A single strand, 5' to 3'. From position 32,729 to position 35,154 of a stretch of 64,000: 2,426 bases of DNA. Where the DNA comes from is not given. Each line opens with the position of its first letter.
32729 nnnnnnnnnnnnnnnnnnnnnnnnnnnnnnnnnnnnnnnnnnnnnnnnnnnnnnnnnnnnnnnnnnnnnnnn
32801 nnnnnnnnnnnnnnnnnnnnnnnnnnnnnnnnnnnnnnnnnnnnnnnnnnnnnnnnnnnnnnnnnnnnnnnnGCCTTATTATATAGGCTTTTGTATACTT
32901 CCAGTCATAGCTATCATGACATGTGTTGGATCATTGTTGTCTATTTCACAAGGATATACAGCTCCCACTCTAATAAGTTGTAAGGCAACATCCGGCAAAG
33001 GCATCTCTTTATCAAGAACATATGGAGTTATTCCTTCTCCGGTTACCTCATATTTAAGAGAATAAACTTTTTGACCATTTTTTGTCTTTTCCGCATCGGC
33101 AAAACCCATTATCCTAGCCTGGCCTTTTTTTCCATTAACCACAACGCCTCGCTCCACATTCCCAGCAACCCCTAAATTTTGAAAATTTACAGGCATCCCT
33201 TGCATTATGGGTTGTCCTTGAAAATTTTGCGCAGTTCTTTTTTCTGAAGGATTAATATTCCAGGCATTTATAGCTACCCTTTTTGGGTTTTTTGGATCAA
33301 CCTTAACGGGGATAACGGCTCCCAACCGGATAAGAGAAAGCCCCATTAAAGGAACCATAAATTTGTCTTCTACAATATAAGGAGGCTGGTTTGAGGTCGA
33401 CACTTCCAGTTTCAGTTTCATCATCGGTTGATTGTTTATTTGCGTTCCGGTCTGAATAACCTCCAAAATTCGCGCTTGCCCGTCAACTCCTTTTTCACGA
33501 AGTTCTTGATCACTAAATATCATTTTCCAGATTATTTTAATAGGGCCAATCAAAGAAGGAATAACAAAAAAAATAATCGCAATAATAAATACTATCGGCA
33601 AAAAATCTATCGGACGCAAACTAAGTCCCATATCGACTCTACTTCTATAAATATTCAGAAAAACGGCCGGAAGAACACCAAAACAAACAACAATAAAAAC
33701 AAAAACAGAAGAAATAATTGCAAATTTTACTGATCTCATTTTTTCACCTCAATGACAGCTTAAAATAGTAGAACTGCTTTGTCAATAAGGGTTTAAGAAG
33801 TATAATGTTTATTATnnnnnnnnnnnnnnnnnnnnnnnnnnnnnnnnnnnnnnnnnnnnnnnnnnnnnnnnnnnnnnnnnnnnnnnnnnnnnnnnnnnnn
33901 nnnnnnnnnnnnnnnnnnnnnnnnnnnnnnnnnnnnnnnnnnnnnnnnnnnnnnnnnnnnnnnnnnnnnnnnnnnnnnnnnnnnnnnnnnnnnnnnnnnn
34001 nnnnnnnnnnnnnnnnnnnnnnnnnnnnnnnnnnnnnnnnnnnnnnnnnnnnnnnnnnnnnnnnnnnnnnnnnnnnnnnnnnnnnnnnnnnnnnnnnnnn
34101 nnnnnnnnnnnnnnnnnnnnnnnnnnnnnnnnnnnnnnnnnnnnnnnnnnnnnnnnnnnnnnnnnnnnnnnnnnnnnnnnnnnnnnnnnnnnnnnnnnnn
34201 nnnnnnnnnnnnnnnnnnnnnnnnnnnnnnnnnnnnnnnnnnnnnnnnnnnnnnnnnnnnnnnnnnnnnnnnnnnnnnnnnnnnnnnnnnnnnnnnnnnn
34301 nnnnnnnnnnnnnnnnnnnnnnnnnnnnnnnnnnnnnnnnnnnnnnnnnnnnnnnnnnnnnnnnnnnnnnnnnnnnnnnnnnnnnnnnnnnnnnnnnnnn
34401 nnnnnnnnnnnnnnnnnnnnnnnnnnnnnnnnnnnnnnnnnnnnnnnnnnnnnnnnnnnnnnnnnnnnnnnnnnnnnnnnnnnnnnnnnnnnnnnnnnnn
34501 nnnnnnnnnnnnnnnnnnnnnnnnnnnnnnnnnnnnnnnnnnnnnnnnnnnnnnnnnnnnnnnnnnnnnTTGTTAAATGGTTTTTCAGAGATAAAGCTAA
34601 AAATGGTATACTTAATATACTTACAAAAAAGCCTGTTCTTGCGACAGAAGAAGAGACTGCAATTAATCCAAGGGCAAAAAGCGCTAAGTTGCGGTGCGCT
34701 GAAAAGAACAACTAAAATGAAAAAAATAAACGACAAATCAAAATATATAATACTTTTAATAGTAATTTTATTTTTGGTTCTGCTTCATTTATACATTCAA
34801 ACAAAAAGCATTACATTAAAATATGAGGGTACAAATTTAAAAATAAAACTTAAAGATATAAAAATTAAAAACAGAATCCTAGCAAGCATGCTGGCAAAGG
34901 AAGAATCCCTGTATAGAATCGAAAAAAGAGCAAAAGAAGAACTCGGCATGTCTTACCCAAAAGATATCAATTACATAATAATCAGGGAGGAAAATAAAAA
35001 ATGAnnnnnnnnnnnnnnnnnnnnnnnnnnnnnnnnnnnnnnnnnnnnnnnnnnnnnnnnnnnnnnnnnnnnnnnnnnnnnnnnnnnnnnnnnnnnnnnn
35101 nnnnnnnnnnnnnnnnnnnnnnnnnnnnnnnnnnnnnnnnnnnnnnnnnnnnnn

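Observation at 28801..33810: Duplicated two-gene membrane module with its own portable bidirectional promoter; one copy inactivated by nested IS insertions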

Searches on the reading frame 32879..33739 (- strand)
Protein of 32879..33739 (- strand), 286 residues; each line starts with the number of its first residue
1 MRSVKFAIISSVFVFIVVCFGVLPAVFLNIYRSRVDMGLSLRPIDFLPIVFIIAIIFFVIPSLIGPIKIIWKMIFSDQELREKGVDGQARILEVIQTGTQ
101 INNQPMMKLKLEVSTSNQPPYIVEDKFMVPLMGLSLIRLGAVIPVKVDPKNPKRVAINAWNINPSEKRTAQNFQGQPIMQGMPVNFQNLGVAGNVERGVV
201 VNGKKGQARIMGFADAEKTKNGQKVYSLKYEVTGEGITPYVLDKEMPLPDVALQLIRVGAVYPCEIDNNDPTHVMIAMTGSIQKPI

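Call 4: search_protein_families(library=pfam, proteins=[window:32879-33739:-], max_evalue=0.1)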
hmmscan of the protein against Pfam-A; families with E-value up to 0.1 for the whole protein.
window:32879-33739:- (286 aa): 1 family
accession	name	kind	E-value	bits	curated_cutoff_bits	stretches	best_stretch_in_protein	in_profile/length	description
PF12158.14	DUF3592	-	0.055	14.6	25.3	0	138-158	60-80/84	Domain of unknown function (DUF3592)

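Call 9: find_homologous_proteins(query=window:32879-33739:-)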
Query window:32879-33739:- (286 aa): 3 proteins with E <= 0.001 among 887 candidates.
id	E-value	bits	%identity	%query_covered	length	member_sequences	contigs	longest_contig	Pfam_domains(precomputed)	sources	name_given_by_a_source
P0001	2.3e-183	626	100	100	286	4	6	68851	-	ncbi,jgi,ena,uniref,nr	ncbi:hypothetical protein A3J90_00470 [candidate division WOR-1 bacterium RIFOXYC2_FULL_37_10]|unire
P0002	2.7e-81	291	64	68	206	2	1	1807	-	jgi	-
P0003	2.6e-6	45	29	37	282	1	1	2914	PF12158.15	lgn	-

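Call 16: find_encoding_contigs(protein=P0002, flank=10000, max_places=4)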
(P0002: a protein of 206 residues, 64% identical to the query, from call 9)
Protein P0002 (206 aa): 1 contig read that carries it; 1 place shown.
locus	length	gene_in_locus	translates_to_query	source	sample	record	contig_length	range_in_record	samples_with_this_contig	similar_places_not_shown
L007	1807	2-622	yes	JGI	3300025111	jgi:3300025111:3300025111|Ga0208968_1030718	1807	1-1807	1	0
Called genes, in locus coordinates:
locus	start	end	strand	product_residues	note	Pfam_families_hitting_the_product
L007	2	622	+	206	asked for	?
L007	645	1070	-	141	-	-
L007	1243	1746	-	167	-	PF27226:AF_1845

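Call 22: search_solved_structures(query=A2, max_evalue=10)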
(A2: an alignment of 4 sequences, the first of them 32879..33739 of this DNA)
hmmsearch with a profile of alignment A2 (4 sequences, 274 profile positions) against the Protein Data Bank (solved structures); distinct sequences matched with E-value up to 10: 7.
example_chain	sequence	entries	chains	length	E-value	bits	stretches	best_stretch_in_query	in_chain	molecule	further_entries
7nhn_s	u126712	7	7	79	0.034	16.7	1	48-110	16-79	30S ribosomal protein S18 | Small ribosomal subunit protein bS18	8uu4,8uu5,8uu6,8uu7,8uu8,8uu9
5li0_r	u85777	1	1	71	0.21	14.1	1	48-108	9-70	30S ribosomal protein S18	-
5nd8_r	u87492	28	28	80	0.22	14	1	48-108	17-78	30S ribosomal protein S18 | Small ribosomal subunit protein bS18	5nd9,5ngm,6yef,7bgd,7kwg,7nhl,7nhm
6htq_r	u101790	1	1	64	0.88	12.1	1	48-97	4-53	30S ribosomal protein S18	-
5njt_R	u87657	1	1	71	1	11.9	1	48-98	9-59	30S ribosomal protein S18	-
3j9w_AR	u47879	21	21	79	1.4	11.4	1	48-98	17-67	30S ribosomal protein bS18 | 30S ribosomal protein S18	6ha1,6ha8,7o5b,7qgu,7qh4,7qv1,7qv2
7y5e_HL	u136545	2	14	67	1.5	11.3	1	24-50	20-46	Photosystem II reaction center protein H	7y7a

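Call 26: search_protein_representatives(alignment_id=A2)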
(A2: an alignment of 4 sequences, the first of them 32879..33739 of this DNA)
Query: 4 sequences, 274 profile positions. Proteins with E-value up to 0.001 (for the whole library): 2935; up to 1e-10: 905; up to 1e-30: 41. The best 150 are listed.
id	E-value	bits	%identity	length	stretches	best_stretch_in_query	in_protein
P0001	2.7e-125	433.6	-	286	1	1-274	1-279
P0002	2.0e-104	365.2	-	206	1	76-274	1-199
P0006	4.0e-76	272.3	-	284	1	1-274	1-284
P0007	1.9e-48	181.6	-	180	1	85-274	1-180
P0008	4.6e-43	163.9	-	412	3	10-142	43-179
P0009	5.6e-42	160.3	-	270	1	11-274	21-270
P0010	8.6e-40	153.2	-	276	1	12-274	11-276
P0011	1.4e-39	152.5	-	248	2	11-149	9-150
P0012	2.6e-39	151.6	-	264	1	5-274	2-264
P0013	4.9e-39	150.7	-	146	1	1-145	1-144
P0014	1.6e-37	145.8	-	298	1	6-274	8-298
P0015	2.7e-37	145.0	-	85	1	60-142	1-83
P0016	6.2e-37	143.8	-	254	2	9-147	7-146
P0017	1.1e-36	143.0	-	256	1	12-274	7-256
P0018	1.4e-36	142.6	-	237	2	37-164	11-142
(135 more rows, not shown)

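Call 30: search_protein_families(library=pfam, alignment_id=A3, max_evalue=0.01)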
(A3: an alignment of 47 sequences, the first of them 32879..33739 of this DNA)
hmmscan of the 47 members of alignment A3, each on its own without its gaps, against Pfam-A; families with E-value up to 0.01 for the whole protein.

A. member 1, window:32879-33739:- (286 aa): 0 families

B. families by the number of members that match (of 47 scanned): 6 families
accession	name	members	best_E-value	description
PF12158.14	DUF3592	38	4.9e-12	Domain of unknown function (DUF3592)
PF09299.17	Mu-transpos_C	15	5.1e-05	Mu transposase, C-terminal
PF07690.21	MFS_1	1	0.0011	Major Facilitator Superfamily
PF09930.14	DUF2162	1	0.0017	Predicted transporter (DUF2162)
PF00575.29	S1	1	0.0025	S1 RNA binding domain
PF03994.20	DUF350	1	0.0028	Domain of Unknown Function (DUF350)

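Call 40: find_encoding_contigs(protein=P0006, flank=6000, max_places=3)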
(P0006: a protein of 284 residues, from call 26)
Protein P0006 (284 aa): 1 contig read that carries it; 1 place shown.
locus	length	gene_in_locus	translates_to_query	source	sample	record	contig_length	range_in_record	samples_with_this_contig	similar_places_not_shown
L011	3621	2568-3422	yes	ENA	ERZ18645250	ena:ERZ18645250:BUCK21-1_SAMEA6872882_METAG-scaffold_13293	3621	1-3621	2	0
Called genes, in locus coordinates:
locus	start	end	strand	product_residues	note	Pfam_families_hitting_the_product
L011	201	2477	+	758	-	PF15902:Sortilin-Vps10 (faint), PF25852:DUF6242_C (faint), PF02012:BNR (faint)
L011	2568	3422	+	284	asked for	-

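Call 42: predict_structure(alignment_id=A3)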
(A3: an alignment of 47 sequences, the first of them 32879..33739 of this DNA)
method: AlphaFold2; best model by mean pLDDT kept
length: 286 residues; sequences in the alignment: 47
mean_pLDDT: 84.5   pTM: 0.50
mean pLDDT of the five models: 84.5, 84.3, 83.6, 83.6, 83.5
residues with pLDDT >= 90: 148; 70-90: 91; 50-70: 17; < 50: 30
segments of 3 or more residues with pLDDT < 50: 169-175, 179-199
pLDDT, mean of each block of 10 residues (from residue 1): 83 87 86 87 84 88 87 87 96 97 96 98 96 94 96 93 55 47 44 45 90 96 94 96 94 91 94 85 56
secondary structure, 60 per line:
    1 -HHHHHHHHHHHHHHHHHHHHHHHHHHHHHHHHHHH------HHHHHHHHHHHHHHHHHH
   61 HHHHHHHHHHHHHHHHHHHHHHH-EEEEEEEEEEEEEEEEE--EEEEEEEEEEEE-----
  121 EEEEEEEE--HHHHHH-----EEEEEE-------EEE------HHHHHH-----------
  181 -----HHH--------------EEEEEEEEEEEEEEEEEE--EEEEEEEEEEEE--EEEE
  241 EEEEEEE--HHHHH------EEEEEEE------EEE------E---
elements in order: H2-36 H43-83 E85-101 E104-115 E121-128 H131-136 E142-147 E155-157 H164-169 E203-220 E223-234 E237-247 H250-254 E261-267 E274-276

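Call 49: fold_search(model_id=the predicted structure, library=pdb)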
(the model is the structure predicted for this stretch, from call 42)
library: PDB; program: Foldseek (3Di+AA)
matches with E <= 10: 1085; with E <= 0.001: 1
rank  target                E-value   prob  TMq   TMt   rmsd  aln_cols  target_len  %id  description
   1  3u58_B                8.2e-04  0.99  0.25  0.31  12.1       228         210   10  Crystal Structure of the Tetrahymena telomerase processivity factor Teb1 AB (released 2011-12-28)
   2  3u58_A                1.6e-03  0.99  0.26  0.31  11.0       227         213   10  Crystal Structure of the Tetrahymena telomerase processivity factor Teb1 AB (released 2011-12-28)
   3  3u58_C                2.3e-03  0.98  0.25  0.31  11.6       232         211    9  Crystal Structure of the Tetrahymena telomerase processivity factor Teb1 AB (released 2011-12-28)
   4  3udg_A                2.0e-02  0.35  0.15  0.20  22.6       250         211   11  Structure of Deinococcus radiodurans SSB bound to ssDNA (released 2012-05-16)
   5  7uy5_I                2.1e-02  0.41  0.17  0.10  16.4       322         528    9  Tetrahymena telomerase with CST (released 2022-07-13)
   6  8soj_A                3.5e-02  0.63  0.23  0.09  10.7       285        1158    7  Cryo-EM structure of human CST bound to POT1(ESDL)/TPP1 in the absence of telomeric ssDNA (released 2023-06-07)
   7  4dni                  4.6e-02  0.38  0.17  0.18  22.1       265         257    7  Structure of Editosome protein (released 2012-12-26)
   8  7u5c_E                5.1e-02  0.18  0.14  0.06  15.3       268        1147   13  Cryo-EM structure of human CST bound to DNA polymerase alpha-primase in a recruitment state (released 2022-05-18)
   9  8d0b_A                5.7e-02  0.69  0.25  0.09  12.1       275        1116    8  Human CST-DNA polymerase alpha/primase preinitiation complex bound to 4xTEL-foldback template (released 2022-06-22)
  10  4gop_C                6.0e-02  0.41  0.20  0.15  14.1       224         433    7  Structure and Conformational Change of a Replication Protein A Heterotrimer Bound to ssDNA (released 2012-11-28)
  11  5oun_MODEL_1_A        7.1e-02  0.87  0.17  0.36  11.8       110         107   14  NMR solution structure of the external DII domain of Rvb2 from Saccharomyces cerevisiae (released 2018-03-28)
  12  6drd_H                7.5e-02  0.44  0.16  0.26  19.8       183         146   11  RNA Pol II(G) (released 2018-10-17)
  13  4v5o_A1               7.9e-02  1.00  0.19  0.65   3.9        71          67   13  CRYSTAL STRUCTURE OF THE EUKARYOTIC 40S RIBOSOMAL SUBUNIT IN COMPLEX WITH INITIATION FACTOR 1. (released 2014-07-09)
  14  6skf_Ay               8.3e-02  0.99  0.17  0.61   4.0        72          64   11  Cryo-EM Structure of T. kodakarensis 70S ribosome (released 2020-07-29)
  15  4bts_A1               8.8e-02  0.99  0.18  0.65   3.8        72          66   14  THE CRYSTAL STRUCTURE OF THE EUKARYOTIC 40S RIBOSOMAL SUBUNIT IN COMPLEX WITH EIF1 AND EIF1A (released 2013-07-17)
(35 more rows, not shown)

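Call 53: search_protein_families(library=ncbifam, proteins=[window:32879-33739:-], max_evalue=0.01)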
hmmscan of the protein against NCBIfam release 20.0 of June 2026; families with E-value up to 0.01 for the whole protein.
window:32879-33739:- (286 aa): 0 families

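Call 54: search_protein_families(library=padloc, proteins=[window:32879-33739:-], max_evalue=0.01)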
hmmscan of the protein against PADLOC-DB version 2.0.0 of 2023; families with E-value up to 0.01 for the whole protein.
window:32879-33739:- (286 aa): 0 families

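Call 55: find_encoding_contigs(protein=P0009, flank=4000, max_places=3)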
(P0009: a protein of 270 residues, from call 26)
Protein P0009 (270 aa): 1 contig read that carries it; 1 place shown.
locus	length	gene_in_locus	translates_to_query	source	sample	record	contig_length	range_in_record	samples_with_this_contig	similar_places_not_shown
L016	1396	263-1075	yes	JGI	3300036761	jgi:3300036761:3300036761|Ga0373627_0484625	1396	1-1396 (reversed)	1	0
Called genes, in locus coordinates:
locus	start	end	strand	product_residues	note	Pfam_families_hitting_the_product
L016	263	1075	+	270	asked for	-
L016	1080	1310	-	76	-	-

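Call 56: find_encoding_contigs(protein=P0010, flank=4000, max_places=3)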
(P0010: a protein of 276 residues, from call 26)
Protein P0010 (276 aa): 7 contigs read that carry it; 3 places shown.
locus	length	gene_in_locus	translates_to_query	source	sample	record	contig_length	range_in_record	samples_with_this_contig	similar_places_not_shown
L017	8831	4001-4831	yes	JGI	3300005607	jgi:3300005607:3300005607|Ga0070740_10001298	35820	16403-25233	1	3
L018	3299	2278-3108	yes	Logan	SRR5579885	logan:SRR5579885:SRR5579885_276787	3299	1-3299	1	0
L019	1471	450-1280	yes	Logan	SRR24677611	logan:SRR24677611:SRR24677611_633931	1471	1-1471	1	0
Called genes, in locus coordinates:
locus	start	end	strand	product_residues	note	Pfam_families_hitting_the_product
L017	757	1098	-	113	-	-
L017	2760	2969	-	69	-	-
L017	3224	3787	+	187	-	PF03473:MOSC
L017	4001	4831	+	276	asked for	PF12158:DUF3592 (faint)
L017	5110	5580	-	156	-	PF13442:Cytochrome_CBB3, PF00034:Cytochrom_C (weak)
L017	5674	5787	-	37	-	-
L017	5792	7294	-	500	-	PF00033:Cytochrome_B, PF13631:Cytochrom_B_N_2, PF00034:Cytochrom_C, PF13442:Cytochrome_CBB3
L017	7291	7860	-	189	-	PF00355:Rieske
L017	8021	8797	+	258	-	PF06778:Chlor_dismutase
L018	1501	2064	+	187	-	PF03473:MOSC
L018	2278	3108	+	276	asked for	PF12158:DUF3592 (faint)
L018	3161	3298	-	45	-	?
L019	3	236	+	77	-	?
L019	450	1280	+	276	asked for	PF12158:DUF3592 (faint)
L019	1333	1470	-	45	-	?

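Call 57: find_encoding_contigs(protein=P0012, flank=4000, max_places=3)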
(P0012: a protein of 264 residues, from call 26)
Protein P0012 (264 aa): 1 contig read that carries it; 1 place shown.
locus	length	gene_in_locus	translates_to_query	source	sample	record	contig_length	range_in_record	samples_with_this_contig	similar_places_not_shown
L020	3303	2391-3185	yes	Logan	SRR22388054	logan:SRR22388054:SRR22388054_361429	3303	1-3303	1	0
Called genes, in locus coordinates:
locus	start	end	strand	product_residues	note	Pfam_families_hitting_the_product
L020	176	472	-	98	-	PF00403:HMA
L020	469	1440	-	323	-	-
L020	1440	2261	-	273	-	PF13115:YtkA (weak)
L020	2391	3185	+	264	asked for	PF12158:DUF3592 (faint)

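Call 58: find_encoding_contigs(protein=P0013, flank=4000, max_places=3)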
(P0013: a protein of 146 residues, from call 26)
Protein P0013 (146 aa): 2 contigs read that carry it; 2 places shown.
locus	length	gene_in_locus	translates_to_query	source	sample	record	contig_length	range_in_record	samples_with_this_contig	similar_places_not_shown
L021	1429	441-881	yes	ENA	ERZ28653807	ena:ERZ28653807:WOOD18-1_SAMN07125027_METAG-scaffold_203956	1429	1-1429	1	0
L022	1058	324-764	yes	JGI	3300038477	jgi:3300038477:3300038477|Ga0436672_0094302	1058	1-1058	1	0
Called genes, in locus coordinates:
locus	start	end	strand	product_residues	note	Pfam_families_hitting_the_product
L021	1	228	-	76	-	?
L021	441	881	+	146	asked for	-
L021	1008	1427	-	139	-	?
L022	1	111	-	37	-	?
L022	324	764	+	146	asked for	-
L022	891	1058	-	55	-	?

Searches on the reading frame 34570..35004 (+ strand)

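Call 67: search_protein_families(library=pfam, proteins=[window:34570-35004:+], max_evalue=0.01)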
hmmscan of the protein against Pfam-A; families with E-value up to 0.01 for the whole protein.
window:34570-35004:+ (144 aa): 1 family
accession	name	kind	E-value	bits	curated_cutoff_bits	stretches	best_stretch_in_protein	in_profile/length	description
PF04977.20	DivIC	-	1e-05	25.7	28.9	1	62-139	1-79/80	Septum formation initiator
